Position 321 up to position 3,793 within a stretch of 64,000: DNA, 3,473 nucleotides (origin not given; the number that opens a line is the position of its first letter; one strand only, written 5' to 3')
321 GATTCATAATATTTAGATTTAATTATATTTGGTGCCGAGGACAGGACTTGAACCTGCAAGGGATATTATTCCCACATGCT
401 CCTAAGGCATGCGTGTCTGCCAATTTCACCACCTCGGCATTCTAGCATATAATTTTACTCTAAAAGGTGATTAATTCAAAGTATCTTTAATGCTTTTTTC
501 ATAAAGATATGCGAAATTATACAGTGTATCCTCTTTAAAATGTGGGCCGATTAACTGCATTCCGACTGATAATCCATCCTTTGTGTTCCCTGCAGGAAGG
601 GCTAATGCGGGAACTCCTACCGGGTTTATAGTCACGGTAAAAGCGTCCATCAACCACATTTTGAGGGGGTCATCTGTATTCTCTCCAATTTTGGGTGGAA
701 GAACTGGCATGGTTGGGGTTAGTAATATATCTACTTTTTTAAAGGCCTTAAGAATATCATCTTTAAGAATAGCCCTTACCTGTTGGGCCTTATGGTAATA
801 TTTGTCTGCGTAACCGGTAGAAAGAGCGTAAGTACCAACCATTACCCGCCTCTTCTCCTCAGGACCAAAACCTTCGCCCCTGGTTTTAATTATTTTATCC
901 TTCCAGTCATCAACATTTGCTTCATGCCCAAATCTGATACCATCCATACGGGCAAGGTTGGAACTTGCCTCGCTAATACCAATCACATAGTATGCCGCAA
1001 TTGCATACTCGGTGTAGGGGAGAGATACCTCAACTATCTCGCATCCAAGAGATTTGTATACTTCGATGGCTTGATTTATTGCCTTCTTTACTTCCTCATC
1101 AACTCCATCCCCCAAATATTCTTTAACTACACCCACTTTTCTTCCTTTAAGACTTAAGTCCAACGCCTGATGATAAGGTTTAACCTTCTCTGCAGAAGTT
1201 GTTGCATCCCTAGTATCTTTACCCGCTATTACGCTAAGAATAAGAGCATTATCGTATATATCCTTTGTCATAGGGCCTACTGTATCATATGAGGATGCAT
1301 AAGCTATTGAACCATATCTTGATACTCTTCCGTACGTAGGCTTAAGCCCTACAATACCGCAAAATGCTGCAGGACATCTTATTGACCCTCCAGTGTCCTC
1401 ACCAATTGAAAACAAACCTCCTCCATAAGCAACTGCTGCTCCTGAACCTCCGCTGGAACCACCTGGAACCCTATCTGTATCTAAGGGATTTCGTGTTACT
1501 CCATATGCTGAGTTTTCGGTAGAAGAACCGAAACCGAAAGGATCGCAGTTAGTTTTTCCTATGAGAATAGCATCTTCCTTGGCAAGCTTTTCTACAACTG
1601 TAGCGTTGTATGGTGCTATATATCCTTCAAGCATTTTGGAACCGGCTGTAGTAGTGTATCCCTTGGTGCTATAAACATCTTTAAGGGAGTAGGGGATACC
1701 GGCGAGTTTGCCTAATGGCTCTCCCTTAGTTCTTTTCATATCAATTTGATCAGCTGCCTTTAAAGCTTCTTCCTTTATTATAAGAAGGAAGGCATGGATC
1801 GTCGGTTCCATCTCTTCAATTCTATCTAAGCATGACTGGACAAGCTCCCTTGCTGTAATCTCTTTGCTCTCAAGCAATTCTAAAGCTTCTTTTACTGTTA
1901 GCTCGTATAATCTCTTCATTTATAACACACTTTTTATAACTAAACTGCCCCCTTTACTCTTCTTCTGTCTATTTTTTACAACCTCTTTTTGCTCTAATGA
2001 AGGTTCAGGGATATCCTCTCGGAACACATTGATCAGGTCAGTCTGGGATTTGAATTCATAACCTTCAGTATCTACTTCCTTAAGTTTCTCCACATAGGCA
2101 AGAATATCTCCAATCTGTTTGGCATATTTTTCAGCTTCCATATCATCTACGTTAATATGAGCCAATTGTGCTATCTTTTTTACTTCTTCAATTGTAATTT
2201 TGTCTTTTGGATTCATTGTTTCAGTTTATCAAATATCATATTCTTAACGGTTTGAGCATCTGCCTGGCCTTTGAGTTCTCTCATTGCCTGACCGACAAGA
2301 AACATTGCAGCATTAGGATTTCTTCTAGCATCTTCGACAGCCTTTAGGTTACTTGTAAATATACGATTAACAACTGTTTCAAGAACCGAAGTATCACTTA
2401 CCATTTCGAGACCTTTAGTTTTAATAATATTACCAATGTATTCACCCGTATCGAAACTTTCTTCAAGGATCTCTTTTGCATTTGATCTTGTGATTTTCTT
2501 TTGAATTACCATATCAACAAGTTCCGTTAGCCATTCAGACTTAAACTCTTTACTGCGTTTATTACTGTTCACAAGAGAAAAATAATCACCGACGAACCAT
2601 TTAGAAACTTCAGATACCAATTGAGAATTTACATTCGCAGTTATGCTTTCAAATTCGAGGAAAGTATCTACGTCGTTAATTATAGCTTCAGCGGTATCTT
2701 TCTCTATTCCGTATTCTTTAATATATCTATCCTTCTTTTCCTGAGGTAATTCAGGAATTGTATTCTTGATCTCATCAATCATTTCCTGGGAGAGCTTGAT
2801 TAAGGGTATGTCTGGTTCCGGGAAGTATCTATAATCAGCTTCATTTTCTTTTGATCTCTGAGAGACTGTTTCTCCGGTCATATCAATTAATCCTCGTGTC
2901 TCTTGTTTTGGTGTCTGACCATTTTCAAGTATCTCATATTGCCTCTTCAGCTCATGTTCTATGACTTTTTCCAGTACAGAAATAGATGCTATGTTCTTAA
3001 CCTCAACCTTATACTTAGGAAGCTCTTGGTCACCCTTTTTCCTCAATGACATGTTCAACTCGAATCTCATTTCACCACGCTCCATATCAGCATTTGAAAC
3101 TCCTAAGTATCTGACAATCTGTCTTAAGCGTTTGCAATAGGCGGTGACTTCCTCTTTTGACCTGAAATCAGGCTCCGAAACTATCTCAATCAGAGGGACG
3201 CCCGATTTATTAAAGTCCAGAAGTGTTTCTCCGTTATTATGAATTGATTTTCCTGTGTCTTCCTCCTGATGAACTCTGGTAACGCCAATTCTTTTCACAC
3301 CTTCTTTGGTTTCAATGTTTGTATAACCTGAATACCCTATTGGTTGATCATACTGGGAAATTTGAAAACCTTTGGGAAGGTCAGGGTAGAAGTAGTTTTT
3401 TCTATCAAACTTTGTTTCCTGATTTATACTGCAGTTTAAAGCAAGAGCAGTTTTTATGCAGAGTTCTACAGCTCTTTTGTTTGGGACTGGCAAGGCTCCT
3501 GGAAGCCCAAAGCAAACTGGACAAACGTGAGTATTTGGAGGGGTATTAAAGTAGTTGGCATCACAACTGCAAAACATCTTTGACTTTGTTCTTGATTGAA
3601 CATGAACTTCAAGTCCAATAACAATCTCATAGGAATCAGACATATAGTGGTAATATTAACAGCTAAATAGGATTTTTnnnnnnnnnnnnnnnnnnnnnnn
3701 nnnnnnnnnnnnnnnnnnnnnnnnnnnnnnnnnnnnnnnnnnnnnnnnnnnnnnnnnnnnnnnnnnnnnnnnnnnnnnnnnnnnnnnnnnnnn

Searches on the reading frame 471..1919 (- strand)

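Call 35: search_protein_families(library=pfam, proteins=[window:471-1919:-], max_evalue=0.001)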
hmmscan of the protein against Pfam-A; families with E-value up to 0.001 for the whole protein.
window:471-1919:- (482 aa): 1 family
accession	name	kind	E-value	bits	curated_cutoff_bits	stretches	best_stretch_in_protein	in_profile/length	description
PF01425.27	Amidase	-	9.1e-153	509.9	27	1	25-466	1-444/445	Amidase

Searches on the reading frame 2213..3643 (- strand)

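Call 35: search_protein_families(library=pfam, proteins=[window:2213-3643:-], max_evalue=0.001)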
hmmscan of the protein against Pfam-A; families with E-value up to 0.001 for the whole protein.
window:2213-3643:- (476 aa): 2 families
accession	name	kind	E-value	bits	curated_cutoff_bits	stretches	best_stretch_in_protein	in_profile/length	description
PF02934.20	GatB_N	-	7.2e-111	370.2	23.4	1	7-289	1-276/277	GatB/GatE catalytic domain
PF02637.23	GatB_Yqey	-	2.9e-29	102.3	27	1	331-474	3-148/148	GatB domain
